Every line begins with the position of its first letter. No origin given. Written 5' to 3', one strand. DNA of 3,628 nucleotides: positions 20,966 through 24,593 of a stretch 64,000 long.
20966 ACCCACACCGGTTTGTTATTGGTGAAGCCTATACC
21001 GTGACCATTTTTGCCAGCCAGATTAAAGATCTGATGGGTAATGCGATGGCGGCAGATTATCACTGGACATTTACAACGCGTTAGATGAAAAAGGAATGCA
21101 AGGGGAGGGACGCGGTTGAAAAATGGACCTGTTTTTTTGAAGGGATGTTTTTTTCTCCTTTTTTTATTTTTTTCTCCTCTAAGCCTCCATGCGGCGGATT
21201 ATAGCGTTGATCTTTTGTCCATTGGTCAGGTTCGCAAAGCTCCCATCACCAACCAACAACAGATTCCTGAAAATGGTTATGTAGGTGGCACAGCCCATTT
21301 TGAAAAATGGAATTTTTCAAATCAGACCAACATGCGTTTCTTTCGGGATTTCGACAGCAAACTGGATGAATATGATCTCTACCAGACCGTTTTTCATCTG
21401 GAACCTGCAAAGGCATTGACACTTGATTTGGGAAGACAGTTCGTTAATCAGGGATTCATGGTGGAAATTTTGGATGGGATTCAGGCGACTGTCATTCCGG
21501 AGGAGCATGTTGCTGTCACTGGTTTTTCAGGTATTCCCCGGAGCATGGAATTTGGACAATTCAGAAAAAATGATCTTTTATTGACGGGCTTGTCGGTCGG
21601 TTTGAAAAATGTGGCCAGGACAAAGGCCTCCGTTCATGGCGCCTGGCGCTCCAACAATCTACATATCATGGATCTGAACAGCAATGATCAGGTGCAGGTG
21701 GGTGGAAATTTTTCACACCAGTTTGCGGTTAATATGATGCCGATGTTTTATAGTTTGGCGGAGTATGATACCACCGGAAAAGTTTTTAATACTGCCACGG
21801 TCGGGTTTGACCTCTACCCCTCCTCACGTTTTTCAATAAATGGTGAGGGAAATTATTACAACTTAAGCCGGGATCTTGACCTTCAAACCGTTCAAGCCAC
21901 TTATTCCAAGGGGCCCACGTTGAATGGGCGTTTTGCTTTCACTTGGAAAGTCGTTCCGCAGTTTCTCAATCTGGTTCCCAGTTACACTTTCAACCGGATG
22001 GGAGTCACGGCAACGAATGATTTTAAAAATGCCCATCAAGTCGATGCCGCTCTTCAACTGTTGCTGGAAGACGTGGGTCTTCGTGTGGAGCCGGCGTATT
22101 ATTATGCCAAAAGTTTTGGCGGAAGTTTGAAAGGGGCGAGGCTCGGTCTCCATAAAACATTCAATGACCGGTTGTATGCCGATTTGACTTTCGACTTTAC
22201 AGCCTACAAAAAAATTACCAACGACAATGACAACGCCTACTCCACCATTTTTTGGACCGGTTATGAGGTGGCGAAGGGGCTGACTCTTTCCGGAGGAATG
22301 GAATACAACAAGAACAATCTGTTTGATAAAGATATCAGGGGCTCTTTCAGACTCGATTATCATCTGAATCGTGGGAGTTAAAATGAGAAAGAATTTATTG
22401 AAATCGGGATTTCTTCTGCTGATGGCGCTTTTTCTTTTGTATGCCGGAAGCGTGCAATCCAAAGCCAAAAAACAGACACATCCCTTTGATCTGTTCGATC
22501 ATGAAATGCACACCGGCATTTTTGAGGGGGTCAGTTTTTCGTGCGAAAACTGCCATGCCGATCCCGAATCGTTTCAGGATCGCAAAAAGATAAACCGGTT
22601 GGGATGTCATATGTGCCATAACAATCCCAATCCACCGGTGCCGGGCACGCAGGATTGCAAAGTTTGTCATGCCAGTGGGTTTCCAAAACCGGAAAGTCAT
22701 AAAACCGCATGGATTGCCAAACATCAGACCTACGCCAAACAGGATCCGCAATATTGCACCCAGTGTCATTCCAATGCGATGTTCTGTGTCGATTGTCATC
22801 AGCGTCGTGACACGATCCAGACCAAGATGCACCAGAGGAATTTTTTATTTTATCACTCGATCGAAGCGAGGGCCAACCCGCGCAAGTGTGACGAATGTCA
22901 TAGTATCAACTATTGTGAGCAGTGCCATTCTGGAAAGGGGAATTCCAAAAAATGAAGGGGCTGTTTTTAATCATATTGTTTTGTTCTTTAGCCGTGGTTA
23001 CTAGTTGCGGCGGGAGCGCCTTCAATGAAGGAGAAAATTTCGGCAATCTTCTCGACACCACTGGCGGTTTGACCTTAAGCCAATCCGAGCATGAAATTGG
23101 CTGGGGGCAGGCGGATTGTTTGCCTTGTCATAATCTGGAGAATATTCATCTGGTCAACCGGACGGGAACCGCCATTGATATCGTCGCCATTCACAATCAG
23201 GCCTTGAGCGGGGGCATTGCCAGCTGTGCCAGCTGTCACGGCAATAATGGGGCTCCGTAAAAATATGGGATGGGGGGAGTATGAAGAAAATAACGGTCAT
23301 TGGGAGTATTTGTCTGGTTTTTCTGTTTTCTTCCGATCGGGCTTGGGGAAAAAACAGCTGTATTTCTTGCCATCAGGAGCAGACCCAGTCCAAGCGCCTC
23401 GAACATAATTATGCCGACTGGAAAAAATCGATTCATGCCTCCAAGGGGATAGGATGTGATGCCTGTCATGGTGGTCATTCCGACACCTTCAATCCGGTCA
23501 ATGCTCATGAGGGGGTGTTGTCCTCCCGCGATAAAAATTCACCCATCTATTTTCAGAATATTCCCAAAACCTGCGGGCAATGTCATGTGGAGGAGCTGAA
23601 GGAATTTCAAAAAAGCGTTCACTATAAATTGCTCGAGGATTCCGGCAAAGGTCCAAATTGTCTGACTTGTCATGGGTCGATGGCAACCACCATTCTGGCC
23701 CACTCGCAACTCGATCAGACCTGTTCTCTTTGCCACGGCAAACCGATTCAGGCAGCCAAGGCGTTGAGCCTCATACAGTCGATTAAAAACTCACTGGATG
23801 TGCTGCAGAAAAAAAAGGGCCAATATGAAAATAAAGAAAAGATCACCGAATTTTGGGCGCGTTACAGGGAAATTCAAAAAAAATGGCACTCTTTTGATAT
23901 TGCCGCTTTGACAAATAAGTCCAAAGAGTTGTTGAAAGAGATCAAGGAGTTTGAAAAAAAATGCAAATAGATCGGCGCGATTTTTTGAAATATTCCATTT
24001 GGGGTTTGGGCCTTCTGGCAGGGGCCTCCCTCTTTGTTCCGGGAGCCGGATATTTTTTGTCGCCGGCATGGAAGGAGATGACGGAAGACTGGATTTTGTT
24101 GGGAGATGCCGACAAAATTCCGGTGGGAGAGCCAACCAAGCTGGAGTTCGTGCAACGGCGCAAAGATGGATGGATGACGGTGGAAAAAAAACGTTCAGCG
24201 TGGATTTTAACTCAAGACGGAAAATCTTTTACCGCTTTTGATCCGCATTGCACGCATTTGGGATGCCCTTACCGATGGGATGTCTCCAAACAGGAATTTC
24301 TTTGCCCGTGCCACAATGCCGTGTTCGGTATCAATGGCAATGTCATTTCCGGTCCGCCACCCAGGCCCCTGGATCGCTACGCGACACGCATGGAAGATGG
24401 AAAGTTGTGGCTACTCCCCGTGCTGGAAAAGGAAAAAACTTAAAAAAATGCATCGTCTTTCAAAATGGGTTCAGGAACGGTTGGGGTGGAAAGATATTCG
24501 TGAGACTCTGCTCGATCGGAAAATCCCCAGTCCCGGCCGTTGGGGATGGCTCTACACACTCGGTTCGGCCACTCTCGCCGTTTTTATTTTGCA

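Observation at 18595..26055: Porin-cytochrome conduit fused in one operon to a Rieske/cytochrome b complex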

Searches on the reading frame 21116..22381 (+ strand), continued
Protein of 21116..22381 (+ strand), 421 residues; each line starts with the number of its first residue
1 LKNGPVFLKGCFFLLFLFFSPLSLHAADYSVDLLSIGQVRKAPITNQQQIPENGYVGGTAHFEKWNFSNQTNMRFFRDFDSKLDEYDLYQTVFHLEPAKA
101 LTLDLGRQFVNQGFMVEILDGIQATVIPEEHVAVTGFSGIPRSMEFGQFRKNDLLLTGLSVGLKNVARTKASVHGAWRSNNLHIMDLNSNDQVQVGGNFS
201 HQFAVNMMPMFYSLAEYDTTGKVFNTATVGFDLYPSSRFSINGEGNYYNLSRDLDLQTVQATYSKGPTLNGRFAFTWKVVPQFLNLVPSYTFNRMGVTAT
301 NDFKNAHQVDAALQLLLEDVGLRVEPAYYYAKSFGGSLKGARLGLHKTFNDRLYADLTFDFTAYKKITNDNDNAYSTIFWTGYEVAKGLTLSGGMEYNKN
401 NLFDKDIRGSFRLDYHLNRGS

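Call 63: list_cluster_members(proteins=[P0219, P0231, P0242, P0255, P0266, P0275, P0289, P0299, P0312, P0341])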
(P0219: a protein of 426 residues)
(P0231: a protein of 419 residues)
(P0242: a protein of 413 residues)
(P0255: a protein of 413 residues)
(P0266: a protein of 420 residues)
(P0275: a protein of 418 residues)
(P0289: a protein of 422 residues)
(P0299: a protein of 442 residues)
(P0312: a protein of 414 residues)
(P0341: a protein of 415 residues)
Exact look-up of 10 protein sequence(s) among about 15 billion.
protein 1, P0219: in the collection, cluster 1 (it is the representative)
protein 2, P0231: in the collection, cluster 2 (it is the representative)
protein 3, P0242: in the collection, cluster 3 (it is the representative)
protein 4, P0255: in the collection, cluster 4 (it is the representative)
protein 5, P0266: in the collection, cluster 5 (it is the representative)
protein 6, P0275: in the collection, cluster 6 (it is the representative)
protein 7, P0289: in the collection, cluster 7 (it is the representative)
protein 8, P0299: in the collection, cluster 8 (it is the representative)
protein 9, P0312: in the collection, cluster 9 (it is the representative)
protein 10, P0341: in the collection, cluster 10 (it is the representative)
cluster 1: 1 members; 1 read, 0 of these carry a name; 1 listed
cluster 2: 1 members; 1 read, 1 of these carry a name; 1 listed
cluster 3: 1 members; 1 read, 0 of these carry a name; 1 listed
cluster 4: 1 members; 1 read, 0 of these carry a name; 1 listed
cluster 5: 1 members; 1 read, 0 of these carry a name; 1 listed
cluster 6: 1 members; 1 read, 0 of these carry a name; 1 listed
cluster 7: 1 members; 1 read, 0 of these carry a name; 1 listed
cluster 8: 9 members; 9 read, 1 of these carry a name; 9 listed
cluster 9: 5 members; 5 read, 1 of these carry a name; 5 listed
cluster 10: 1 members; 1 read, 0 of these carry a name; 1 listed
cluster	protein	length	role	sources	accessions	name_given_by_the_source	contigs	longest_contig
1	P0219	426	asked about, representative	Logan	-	-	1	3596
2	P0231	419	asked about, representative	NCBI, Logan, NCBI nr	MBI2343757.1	MAG: hypothetical protein HYV02_05455 [Deltaproteobacteria bacterium] | hypothetical protein [Deltaproteobacteria bacterium]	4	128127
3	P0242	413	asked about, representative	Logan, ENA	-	-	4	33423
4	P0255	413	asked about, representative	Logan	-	-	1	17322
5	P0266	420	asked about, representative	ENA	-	-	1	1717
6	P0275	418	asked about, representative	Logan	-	-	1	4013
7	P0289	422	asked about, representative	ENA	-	-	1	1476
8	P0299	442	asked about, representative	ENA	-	-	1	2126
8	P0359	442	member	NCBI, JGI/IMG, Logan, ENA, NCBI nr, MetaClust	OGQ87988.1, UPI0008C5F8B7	MAG: hypothetical protein A2512_10235 [Deltaproteobacteria bacterium RIFOXYD12_FULL_56_24] | status=active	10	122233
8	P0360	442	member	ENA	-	-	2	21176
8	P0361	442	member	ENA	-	-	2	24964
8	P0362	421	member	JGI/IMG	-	-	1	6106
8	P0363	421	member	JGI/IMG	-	-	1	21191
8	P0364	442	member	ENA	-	-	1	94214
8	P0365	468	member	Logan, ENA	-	-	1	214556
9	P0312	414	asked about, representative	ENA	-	-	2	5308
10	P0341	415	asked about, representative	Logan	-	-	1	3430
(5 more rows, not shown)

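Call 66: search_protein_families(library=ncbifam, proteins=[window:21116-22381:+, L016:9716-11014:+, L016:11011-11604:+, L016:13569-14501:+, L016:12481-13569:+], max_evalue=10)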
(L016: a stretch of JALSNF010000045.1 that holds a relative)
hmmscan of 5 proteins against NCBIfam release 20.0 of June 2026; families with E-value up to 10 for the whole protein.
window:21116-22381:+ (421 aa): 0 families

L016:9716-11014:+ (432 aa): 1 family
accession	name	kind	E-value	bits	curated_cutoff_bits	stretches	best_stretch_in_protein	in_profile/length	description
NF005923.0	PRK07933.1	equivalog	0.15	11.4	193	1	13-50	10-47/213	dTMP kinase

L016:11011-11604:+ (197 aa): 4 families
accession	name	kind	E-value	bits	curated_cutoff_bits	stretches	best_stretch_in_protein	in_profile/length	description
TIGR04257.1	nanowire_3heme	domain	0.018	15.2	40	2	20-103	2-74/75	c(7)-type cytochrome triheme domain-containing protein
NF045774.1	cytochro_C551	exception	0.036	14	118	1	5-56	8-59/110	cytochrome c551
NF033894.1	Eex_IncN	subfamily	0.19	11.7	33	2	6-23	6-24/65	EexN family lipoprotein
TIGR02722.1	lp_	equivalog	0.21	11.6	110.55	1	4-29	5-30/189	penicillin-binding protein activator LpoB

L016:13569-14501:+ (310 aa): 3 families
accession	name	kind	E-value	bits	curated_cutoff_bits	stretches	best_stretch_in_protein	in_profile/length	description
TIGR01583.1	formate-DH-gamm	equivalog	1e-05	25.7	115.85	1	30-222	2-172/204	formate dehydrogenase subunit gamma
TIGR00327.1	secE_euk_arch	equivalog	0.00094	18.9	36.2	1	142-179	21-52/61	protein translocase SEC61 complex subunit gamma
NF004926.0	PRK06286.1-1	equivalog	0.087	13.2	130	1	77-118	38-79/84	putative monovalent cation/H+ antiporter subunit G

L016:12481-13569:+ (362 aa): 2 families
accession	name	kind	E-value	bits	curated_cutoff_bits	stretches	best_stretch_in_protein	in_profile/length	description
NF045773.1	cytochro_C550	exception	0.18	11.8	125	1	198-248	57-107/118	cytochrome c550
NF041781.1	mnquin_red_QrcA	equivalog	0.82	9.3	180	1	196-268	62-131/174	menaquinone reductase multiheme cytochrome c subunit QrcA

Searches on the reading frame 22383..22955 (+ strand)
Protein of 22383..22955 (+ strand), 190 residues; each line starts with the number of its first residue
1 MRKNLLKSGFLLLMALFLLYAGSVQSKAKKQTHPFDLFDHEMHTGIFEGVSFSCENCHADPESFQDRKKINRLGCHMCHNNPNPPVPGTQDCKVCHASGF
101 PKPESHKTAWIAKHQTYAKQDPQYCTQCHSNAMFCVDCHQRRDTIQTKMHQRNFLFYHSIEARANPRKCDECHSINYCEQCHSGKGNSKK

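Call 4: search_protein_families(library=pfam, proteins=[window:22383-22955:+], max_evalue=0.01)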
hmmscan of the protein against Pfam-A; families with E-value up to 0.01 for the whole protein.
window:22383-22955:+ (190 aa): 2 families
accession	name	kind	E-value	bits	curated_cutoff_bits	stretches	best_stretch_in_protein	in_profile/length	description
PF14522.11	Cytochrome_C7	-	2.5e-06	27.7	24.8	1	38-96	3-66/67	Cytochrome c7 and related cytochrome c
PF14537.11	Cytochrom_c3_2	-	4.4e-06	27.5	25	0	134-183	28-79/79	Cytochrome c3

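Call 5: search_protein_families(library=ncbifam, proteins=[window:22383-22955:+], max_evalue=0.01)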
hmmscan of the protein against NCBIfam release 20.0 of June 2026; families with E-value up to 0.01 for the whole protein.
window:22383-22955:+ (190 aa): 0 families

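Call 41: search_solved_structures(query=window:22383-22955:+, max_evalue=1)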
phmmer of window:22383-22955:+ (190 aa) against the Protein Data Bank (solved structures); distinct sequences matched with E-value up to 1: 3.
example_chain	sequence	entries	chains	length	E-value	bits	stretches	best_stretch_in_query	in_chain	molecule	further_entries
6btm_A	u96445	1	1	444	0.0065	19.3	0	34-98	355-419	Alternative Complex III subunit A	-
8wtb_B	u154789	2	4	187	0.15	14.8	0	54-102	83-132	Protein-arginine kinase activator protein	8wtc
3jbh_A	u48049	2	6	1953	0.6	12.9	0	59-115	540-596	MYOSIN 2 HEAVY CHAIN STRIATED MUSCLE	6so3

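Call 49: find_homologous_proteins(query=window:22383-22955:+, max_evalue=0.001)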
Query window:22383-22955:+ (190 aa): 55 proteins with E <= 0.001 among 64 candidates.
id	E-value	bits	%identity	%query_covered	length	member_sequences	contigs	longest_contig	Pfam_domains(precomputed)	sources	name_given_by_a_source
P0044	1.4e-131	454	100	100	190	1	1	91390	PF14537.12,PF14522.12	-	-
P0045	3.2e-88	312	70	94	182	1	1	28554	PF14537.12,PF14522.12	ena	-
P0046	4.4e-85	302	64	100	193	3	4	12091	PF14537.12,PF14522.12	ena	-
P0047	1.0e-84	301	69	87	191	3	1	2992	PF14537.12,PF14522.12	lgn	-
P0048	8.7e-84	298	73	89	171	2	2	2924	PF14537.12,PF14522.12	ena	-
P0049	1.8e-83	297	64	98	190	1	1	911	PF14537.12,PF14522.12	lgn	-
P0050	3.8e-83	296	66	100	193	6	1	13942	PF14537.12,PF14522.12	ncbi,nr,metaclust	ncbi:MAG: hypothetical protein A3H42_06800 [Deltaproteobacteria bacterium RIFCSPLOWO2_02_FULL_46_8]|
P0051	3.7e-82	293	66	86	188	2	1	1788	PF14537.12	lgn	-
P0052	5.3e-82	292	62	95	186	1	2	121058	PF14537.12,PF14522.12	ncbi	-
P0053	8.6e-82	291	63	100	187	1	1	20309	PF14537.12,PF14522.12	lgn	-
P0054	2.6e-80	287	61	97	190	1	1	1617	PF14522.12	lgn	-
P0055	5.2e-80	286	61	99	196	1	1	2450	PF14522.12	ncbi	-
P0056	3.8e-79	283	65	92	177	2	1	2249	PF14537.12,PF14522.12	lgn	-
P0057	7.6e-79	282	63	97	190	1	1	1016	PF14537.12,PF14522.12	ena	-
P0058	2.5e-78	280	61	99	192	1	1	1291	PF14537.12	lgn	-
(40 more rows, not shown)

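Call 66: search_protein_families(library=ncbifam, proteins=[window:22383-22955:+], max_evalue=10)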
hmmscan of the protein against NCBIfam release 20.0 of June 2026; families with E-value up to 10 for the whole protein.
window:22383-22955:+ (190 aa): 1 family
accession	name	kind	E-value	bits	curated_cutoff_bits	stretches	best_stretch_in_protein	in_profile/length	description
NF047727.1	4hemeCytCCctA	equivalog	0.97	9.6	180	1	39-80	30-65/109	tetraheme c-type cytochrome CctA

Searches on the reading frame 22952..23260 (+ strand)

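Call 4: search_protein_families(library=pfam, proteins=[window:22952-23260:+], max_evalue=0.01)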
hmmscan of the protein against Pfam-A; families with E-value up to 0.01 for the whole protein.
window:22952-23260:+ (102 aa): 1 family
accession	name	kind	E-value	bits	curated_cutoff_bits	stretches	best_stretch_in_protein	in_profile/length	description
PF22113.1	Mtrc-MtrF_II-IV_dom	-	0.0035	17.3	30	1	51-98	79-129/176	Outer membrane cytochrome MtrC/MtrF-like, domains II/IV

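Call 5: search_protein_families(library=ncbifam, proteins=[window:22952-23260:+], max_evalue=0.01)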
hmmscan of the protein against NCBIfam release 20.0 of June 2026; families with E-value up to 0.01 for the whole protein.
window:22952-23260:+ (102 aa): 2 families
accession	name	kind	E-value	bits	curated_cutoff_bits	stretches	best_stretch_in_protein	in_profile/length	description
NF045774.1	cytochro_C551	exception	0.0022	18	118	0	1-61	1-55/110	cytochrome c551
TIGR01904.2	GSu_C4xC__C2xCH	domain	0.0047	16.7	27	0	88-101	48-61/73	CxxxxCH/CxxCH domain c-type cytochrome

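Call 66: search_protein_families(library=ncbifam, proteins=[window:22952-23260:+], max_evalue=10)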
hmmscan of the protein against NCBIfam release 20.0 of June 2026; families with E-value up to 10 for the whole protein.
window:22952-23260:+ (102 aa): 3 families
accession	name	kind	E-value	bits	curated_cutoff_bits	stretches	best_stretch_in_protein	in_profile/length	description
NF045774.1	cytochro_C551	exception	0.0022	18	118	1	1-61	1-55/110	cytochrome c551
TIGR01904.2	GSu_C4xC__C2xCH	domain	0.0047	16.7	27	2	88-101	48-61/73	CxxxxCH/CxxCH domain c-type cytochrome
NF007906.0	PRK10617.1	equivalog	0.064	13.1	349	1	53-96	144-183/200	cytochrome c-type protein NapC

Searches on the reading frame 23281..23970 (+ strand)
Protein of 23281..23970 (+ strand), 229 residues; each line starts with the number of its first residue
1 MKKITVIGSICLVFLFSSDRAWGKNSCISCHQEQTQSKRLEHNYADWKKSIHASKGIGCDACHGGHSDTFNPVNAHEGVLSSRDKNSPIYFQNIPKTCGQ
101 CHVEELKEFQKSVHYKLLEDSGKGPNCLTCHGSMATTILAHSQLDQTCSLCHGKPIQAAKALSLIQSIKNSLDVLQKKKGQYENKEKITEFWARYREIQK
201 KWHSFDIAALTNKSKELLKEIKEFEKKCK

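Call 4: search_protein_families(library=pfam, proteins=[window:23281-23970:+], max_evalue=0.01)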
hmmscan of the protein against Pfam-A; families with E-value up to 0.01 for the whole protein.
window:23281-23970:+ (229 aa): 8 families
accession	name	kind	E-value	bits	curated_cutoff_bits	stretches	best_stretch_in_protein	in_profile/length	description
PF14537.11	Cytochrom_c3_2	-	1.7e-08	35.3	25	1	19-69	21-70/79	Cytochrome c3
PF14522.11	Cytochrome_C7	-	1.1e-07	32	24.8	1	95-152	13-66/67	Cytochrome c7 and related cytochrome c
PF22113.1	Mtrc-MtrF_II-IV_dom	-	1.9e-06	28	30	2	59-134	84-166/176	Outer membrane cytochrome MtrC/MtrF-like, domains II/IV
PF03264.19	Cytochrom_NNT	-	1.1e-05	25.7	24.1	0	86-132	27-73/174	NapC/NirT cytochrome c family, N-terminal region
PF02335.20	Cytochrom_C552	-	5.4e-05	22.8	24.1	1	44-115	232-295/438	Cytochrome c552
PF13435.11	Cytochrome_C554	-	0.00069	21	20.8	0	24-64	48-84/84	Cytochrome c554 and c-prime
PF02085.21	Cytochrom_CIII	-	0.0021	18.8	22.9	0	95-152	46-101/101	Class III cytochrome C family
PF09699.15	Paired_CXXCH_1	-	0.0033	17.5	20.6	0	58-104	8-38/41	Doubled CXXCH motif (Paired_CXXCH_1)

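Call 5: search_protein_families(library=ncbifam, proteins=[window:23281-23970:+], max_evalue=0.01)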
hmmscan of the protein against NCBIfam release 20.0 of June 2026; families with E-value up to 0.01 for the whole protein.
window:23281-23970:+ (229 aa): 12 families
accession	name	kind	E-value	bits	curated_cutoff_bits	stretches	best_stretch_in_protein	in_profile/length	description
TIGR03508.1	decahem_SO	subfamily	8.5e-10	38.5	192.2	1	24-153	70-175/258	DmsE family decaheme c-type cytochrome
NF041028.1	decahem_GSU2203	exception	3.6e-07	29.7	325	1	21-158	33-160/317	GSU2203 family decaheme c-type cytochrome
NF040943.1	cytoc3_ExtM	equivalog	2.7e-06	26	800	1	10-113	5-90/599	selenite/tellurite reduction operon c-type cytochrome ExtM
TIGR03153.1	cytochr_NrfH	equivalog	3.3e-05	24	134.2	0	126-153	104-134/138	cytochrome c nitrite reductase small subunit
TIGR04257.1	nanowire_3heme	domain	6.2e-05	23.1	40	0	15-67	14-62/75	c(7)-type cytochrome triheme domain-containing protein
TIGR03146.1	cyt_nit_nrfB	equivalog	0.00016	22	166.6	0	94-135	10-51/145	cytochrome c nitrite reductase pentaheme subunit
NF008339.0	PRK11125.1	equivalog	0.0006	18.6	595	1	43-116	273-339/487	ammonia-forming cytochrome c nitrite reductase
TIGR01904.2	GSu_C4xC__C2xCH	domain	0.0012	18.6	27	0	23-76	22-70/73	CxxxxCH/CxxCH domain c-type cytochrome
NF008659.0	PRK11659.1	equivalog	0.0027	17.4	184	0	25-68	47-87/188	cytochrome c nitrite reductase pentaheme subunit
TIGR02161.1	napC_nirT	subfamily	0.0057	16.6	310.6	0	79-131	29-82/185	periplasmic nitrate (or nitrite) reductase c-type cytochrome, NapC/NirT family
TIGR00613.1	reco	equivalog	0.0077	15.7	48.7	0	109-197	129-223/239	DNA repair protein RecO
NF041198.1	UshA_like_PCGU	equivalog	0.0077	14.9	275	0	25-69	443-485/519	UshA-like (seleno)protein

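Call 42: search_solved_structures(query=window:23281-23970:+, max_evalue=1)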
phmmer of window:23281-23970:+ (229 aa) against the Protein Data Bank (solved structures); distinct sequences matched with E-value up to 1: 13.
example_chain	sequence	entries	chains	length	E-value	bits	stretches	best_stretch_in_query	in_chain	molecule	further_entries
8k9e_A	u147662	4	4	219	0.00096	21.9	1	43-65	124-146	Cytochrome c7-like domain-containing protein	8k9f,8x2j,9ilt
6lod_A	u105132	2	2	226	0.0056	19.4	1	46-65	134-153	MULTIHEME_CYTC domain-containing protein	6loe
1qdb_A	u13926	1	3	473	0.018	17.8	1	40-116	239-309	CYTOCHROME C NITRITE REDUCTASE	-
2rf7_A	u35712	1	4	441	0.02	17.6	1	37-113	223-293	Cytochrome c-552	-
4wjy_A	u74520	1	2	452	0.036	16.7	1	41-113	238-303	Cytochrome c-552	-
1gu6_A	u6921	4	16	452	0.04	16.6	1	40-113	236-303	CYTOCHROME C552 | Cytochrome c-552 | Cytochrome c nitrite reductase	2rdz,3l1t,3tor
6f0k_A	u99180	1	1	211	0.079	15.6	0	43-68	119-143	Cytochrome c family protein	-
2ozy_A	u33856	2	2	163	0.13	15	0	125-156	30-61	Cytochrome c-type protein nrfB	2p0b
6r2q_A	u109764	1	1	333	0.16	14.6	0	22-65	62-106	Cystathionine beta-synthase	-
3ubr_A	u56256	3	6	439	0.6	12.8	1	40-111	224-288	Cytochrome c-552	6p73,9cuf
1ehj_A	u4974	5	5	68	0.7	12.5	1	50-103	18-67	CYTOCHROME C7 | CYTOCHROME C551.5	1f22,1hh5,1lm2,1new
9mu7_D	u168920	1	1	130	0.81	12.3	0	181-222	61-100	DNA-directed RNA polymerase II subunit Rpb4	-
9e5c_6p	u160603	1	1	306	0.9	12.2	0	144-219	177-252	Dynein arm light chain, axonemal, putative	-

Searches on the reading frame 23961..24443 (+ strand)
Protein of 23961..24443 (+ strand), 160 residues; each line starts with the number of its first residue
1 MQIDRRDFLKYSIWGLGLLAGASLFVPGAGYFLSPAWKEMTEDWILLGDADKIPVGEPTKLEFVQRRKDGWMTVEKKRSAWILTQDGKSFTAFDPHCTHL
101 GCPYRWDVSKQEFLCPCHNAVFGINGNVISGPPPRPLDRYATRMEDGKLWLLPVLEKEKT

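Call 4: search_protein_families(library=pfam, proteins=[window:23961-24443:+], max_evalue=0.01)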
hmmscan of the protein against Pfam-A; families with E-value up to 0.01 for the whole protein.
window:23961-24443:+ (160 aa): 1 family
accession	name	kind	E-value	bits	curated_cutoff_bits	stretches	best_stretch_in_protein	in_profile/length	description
PF00355.32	Rieske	-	3.8e-10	40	20.3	1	44-140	2-87/88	Rieske [2Fe-2S] domain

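Call 5: search_protein_families(library=ncbifam, proteins=[window:23961-24443:+], max_evalue=0.01)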
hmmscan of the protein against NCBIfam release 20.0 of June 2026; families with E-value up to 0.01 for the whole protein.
window:23961-24443:+ (160 aa): 6 families
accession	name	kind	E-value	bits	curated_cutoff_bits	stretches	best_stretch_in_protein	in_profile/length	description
NF010001.0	PRK13474.1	subfamily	1.7e-15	56.8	154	1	27-156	36-166/178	cytochrome b6-f complex iron-sulfur subunit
NF045928.1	Cytb6fFeSPetC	equivalog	1.7e-15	56.8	250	1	5-156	14-168/179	cytochrome b6-f complex iron-sulfur subunit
TIGR01416.1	Rieske_proteo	equivalog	8.1e-12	45.5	97.4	1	76-138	95-161/176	ubiquinol-cytochrome c reductase iron-sulfur subunit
NF050121.1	bc1_QcrA_actin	exception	5.5e-09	36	275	1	89-139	239-292/319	cytochrome bc1 complex Rieske iron-sulfur subunit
TIGR02694.1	arsenite_ox_S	equivalog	4.8e-07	29.7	95.65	1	88-127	49-90/129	arsenate reductase (azurin) small subunit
NF041174.1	SDX_Thmprot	equivalog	0.00031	20.9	170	1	77-133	24-80/109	sulredoxin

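Call 66: search_protein_families(library=ncbifam, proteins=[window:23961-24443:+], max_evalue=10)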
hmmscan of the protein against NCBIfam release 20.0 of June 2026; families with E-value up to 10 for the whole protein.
window:23961-24443:+ (160 aa): 9 families
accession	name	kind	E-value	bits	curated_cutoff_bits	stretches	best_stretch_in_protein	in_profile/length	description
NF010001.0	PRK13474.1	subfamily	1.7e-15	56.8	154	1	27-156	36-166/178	cytochrome b6-f complex iron-sulfur subunit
NF045928.1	Cytb6fFeSPetC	equivalog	1.7e-15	56.8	250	1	5-156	14-168/179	cytochrome b6-f complex iron-sulfur subunit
TIGR01416.1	Rieske_proteo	equivalog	8.1e-12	45.5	97.4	1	76-138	95-161/176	ubiquinol-cytochrome c reductase iron-sulfur subunit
NF050121.1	bc1_QcrA_actin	exception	5.5e-09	36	275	1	89-139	239-292/319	cytochrome bc1 complex Rieske iron-sulfur subunit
TIGR02694.1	arsenite_ox_S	equivalog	4.8e-07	29.7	95.65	1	88-127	49-90/129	arsenate reductase (azurin) small subunit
NF041174.1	SDX_Thmprot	equivalog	0.00031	20.9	170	1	77-133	24-80/109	sulredoxin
TIGR01409.1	TAT_signal_seq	domain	0.013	15.9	16.7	1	3-27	1-25/29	twin-arginine translocation signal domain-containing protein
NF007422.0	PRK09965.1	equivalog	0.013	15.6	113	1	83-151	29-98/106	bifunctional 3-phenylpropionate/cinnamic acid dioxygenase ferredoxin subunit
NF042948.2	3PPDioc_HcaC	equivalog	0.042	14.1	150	1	74-151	20-100/105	3-phenylpropionate/cinnamic acid dioxygenase ferredoxin subunit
